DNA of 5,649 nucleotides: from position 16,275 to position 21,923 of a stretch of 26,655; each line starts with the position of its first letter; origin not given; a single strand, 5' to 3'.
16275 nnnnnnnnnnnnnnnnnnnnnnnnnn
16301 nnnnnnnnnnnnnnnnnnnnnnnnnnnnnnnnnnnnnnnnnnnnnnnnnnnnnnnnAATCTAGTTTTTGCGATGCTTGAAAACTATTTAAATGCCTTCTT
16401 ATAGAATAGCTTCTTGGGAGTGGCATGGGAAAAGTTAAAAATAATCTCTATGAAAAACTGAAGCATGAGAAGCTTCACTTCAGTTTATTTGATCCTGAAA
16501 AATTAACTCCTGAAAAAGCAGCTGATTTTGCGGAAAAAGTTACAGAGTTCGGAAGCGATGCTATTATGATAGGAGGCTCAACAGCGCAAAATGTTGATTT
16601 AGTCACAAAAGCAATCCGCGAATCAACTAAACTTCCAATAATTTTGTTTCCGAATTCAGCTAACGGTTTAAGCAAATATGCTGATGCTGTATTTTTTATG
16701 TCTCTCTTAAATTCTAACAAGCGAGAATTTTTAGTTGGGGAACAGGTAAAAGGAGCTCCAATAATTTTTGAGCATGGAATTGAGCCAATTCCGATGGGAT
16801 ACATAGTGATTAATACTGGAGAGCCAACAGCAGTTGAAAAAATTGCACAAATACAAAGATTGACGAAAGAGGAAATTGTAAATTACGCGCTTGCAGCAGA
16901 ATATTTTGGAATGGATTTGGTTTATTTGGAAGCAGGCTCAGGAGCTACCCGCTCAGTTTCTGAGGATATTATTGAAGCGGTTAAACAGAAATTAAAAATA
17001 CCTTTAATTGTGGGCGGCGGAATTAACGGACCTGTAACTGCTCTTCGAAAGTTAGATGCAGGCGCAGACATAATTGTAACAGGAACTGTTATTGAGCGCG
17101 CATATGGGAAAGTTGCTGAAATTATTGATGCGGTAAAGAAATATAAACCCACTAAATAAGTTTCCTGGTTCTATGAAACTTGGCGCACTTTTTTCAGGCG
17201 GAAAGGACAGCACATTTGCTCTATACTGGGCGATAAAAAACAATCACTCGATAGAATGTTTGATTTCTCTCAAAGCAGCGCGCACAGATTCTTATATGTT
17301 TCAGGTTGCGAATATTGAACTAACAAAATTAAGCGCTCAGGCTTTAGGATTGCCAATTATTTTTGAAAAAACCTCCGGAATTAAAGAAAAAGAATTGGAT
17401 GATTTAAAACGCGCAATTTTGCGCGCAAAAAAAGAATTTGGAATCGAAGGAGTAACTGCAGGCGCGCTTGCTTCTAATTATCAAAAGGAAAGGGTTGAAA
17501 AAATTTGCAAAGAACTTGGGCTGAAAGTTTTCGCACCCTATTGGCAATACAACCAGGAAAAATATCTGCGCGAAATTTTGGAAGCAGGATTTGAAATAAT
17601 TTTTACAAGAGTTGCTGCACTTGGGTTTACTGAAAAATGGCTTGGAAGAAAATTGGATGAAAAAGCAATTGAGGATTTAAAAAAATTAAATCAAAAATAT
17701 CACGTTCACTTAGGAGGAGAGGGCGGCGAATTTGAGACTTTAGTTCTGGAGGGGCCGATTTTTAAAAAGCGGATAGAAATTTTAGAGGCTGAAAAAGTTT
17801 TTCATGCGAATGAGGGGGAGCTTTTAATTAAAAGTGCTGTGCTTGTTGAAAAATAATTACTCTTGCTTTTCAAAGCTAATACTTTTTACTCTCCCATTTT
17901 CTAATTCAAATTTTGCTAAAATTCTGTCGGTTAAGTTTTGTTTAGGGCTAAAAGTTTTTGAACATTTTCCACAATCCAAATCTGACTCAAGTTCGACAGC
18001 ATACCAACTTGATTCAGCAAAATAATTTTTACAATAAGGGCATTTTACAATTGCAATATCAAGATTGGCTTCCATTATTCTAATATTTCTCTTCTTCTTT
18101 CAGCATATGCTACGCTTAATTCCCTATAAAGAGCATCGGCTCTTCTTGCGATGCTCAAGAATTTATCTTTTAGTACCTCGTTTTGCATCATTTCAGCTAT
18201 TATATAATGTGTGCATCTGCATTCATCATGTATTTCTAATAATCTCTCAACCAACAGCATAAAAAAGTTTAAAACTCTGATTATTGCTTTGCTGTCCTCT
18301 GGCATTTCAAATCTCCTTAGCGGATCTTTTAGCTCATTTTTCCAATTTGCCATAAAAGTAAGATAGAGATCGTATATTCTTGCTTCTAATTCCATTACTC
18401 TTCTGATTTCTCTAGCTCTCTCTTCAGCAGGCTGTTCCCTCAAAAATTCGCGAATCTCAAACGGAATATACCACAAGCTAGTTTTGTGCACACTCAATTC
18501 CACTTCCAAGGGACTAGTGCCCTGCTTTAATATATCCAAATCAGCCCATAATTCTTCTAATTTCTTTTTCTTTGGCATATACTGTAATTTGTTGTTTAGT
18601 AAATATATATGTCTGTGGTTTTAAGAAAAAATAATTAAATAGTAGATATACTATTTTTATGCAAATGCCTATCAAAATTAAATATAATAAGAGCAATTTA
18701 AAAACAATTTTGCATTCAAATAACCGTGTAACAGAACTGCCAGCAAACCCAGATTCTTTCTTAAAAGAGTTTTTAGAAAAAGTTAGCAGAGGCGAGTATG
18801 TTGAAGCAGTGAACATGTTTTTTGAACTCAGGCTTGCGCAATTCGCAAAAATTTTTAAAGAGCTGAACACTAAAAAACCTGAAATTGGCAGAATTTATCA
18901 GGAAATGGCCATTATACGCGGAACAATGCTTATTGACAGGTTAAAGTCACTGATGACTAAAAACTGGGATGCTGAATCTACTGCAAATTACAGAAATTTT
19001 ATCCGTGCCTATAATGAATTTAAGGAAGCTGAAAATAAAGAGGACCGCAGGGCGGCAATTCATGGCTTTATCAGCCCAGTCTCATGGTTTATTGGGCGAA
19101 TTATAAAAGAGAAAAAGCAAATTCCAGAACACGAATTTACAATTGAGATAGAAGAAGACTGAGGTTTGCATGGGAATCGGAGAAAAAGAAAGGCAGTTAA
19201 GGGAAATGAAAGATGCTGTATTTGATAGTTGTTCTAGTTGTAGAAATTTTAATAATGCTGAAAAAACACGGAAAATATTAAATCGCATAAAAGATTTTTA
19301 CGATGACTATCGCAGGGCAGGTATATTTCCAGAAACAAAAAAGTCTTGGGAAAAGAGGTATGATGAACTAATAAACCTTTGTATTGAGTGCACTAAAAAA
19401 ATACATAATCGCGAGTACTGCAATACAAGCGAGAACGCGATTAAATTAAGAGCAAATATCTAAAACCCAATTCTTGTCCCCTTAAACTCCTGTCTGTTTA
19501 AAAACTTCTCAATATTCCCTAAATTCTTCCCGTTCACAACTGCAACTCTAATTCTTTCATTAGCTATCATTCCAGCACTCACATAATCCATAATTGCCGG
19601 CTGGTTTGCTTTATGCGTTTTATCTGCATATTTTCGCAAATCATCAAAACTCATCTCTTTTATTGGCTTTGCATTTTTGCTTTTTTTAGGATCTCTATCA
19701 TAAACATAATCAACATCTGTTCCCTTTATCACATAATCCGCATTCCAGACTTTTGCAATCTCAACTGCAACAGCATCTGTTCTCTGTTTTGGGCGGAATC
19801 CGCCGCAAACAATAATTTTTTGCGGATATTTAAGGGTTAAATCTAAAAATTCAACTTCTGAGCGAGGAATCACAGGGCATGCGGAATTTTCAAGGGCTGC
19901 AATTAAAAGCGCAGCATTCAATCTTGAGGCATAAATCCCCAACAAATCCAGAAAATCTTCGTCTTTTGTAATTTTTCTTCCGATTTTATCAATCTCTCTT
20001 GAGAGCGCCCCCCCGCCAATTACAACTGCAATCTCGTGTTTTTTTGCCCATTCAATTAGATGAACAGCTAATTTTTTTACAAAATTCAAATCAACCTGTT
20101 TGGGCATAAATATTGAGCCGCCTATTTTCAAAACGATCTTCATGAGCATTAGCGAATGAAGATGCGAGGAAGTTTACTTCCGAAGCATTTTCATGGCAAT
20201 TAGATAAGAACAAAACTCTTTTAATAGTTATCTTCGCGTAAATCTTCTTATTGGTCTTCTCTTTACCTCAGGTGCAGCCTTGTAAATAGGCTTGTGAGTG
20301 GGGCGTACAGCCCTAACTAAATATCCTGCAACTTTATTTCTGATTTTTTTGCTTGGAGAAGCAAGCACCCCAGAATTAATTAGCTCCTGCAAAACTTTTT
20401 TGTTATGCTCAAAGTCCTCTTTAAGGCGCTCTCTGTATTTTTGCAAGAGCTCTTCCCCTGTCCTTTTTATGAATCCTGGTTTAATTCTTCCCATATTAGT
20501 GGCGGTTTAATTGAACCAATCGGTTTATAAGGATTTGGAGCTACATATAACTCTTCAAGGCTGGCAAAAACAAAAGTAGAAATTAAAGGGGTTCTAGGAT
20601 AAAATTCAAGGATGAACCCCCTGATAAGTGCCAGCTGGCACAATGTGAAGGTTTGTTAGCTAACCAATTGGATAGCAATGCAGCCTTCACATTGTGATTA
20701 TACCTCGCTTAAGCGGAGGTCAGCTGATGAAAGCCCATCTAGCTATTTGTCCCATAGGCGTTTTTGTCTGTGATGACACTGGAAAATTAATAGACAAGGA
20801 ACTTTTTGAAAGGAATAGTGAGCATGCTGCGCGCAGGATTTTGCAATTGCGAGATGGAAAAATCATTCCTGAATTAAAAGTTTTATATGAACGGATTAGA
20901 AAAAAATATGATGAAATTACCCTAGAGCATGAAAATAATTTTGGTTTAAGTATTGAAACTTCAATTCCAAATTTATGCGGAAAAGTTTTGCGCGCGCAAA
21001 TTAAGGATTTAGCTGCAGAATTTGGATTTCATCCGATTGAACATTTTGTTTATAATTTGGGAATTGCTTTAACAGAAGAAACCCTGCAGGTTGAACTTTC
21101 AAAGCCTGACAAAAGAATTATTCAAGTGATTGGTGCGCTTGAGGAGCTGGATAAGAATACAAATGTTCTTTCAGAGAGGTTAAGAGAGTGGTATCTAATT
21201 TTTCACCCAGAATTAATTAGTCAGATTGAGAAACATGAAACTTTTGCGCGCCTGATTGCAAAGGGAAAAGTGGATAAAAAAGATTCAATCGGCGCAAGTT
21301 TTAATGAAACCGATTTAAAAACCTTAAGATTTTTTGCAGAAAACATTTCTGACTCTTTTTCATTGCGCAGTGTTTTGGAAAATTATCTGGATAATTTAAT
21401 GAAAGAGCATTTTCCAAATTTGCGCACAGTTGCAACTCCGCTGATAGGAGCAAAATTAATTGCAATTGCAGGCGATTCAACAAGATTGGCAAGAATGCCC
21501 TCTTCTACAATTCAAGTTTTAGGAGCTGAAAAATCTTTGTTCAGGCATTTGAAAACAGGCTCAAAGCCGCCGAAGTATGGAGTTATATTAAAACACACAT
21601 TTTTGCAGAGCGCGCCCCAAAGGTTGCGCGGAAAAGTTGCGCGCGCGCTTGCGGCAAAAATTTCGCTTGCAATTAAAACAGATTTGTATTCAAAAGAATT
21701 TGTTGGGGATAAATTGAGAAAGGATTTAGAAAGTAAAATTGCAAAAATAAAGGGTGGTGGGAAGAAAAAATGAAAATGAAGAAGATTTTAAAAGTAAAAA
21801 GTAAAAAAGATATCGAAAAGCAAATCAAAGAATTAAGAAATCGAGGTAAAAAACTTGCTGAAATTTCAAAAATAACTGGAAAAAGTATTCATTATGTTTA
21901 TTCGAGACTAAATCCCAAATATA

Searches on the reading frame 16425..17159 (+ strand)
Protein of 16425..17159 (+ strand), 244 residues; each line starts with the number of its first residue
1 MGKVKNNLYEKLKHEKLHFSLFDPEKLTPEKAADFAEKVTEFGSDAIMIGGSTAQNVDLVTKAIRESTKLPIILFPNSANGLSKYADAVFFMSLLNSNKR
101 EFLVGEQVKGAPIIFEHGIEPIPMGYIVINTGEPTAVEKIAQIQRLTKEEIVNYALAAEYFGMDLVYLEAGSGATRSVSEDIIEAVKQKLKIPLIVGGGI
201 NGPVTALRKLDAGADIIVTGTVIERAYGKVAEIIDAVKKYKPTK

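Call 20: search_protein_families(library=pfam, proteins=[window:16425-17159:+], max_evalue=0.001)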
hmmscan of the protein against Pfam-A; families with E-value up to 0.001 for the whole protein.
window:16425-17159:+ (244 aa): 5 families
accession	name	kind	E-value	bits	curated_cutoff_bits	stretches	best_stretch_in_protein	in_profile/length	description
PF01884.23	PcrB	-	1.5e-53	182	23.9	1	13-238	4-223/226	PcrB family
PF00977.27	His_biosynth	-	2.8e-08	33.9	23.6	1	171-238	53-120/228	Histidine biosynthesis protein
PF04131.20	NanE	-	4.6e-05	23.1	27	0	184-238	138-191/192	Putative N-acetylmannosamine-6-phosphate epimerase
PF05690.20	ThiG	-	5.7e-05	23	23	0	179-230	163-214/247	Thiazole biosynthesis protein ThiG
PF02310.24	B12-binding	-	8.9e-05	22.7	32.1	0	157-220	46-111/121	B12 binding domain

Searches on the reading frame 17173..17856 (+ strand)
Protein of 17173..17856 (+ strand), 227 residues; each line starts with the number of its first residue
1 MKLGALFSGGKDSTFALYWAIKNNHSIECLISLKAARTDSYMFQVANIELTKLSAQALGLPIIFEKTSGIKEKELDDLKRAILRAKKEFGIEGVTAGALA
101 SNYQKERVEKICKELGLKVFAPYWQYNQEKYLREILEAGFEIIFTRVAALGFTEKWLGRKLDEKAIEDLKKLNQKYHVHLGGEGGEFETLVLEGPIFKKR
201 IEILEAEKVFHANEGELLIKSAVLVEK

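Call 20: search_protein_families(library=pfam, proteins=[window:17173-17856:+], max_evalue=0.001)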
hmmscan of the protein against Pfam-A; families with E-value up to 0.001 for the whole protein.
window:17173-17856:+ (227 aa): 1 family
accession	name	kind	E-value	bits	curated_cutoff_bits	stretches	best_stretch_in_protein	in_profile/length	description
PF01902.24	Diphthami_syn_2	-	5e-75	252.2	23.2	1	1-222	1-217/219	Diphthamide synthase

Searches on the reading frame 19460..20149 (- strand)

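Call 20: search_protein_families(library=pfam, proteins=[window:19460-20149:-], max_evalue=0.001)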
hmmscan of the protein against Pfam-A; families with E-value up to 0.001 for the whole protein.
window:19460-20149:- (229 aa): 1 family
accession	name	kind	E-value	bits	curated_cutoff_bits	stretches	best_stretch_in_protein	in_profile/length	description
PF00696.33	AA_kinase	-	1.1e-27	97.8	24.9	1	3-187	1-220/234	Amino acid kinase family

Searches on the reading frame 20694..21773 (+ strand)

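Call 20: search_protein_families(library=pfam, proteins=[window:20694-21773:+], max_evalue=0.001)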
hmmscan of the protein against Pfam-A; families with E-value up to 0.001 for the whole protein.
window:20694-21773:+ (359 aa): 2 families
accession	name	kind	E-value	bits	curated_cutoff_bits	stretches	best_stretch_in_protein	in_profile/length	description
PF01798.23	Nop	-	9.4e-51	172.9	25.4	2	198-351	73-228/228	snoRNA binding domain, fibrillarin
PF21572.2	Nop5_56-rel_N_Arc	-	4.2e-07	30.8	27.8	1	15-117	3-109/128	Archaeal Nop5/56-rel, N-terminal domain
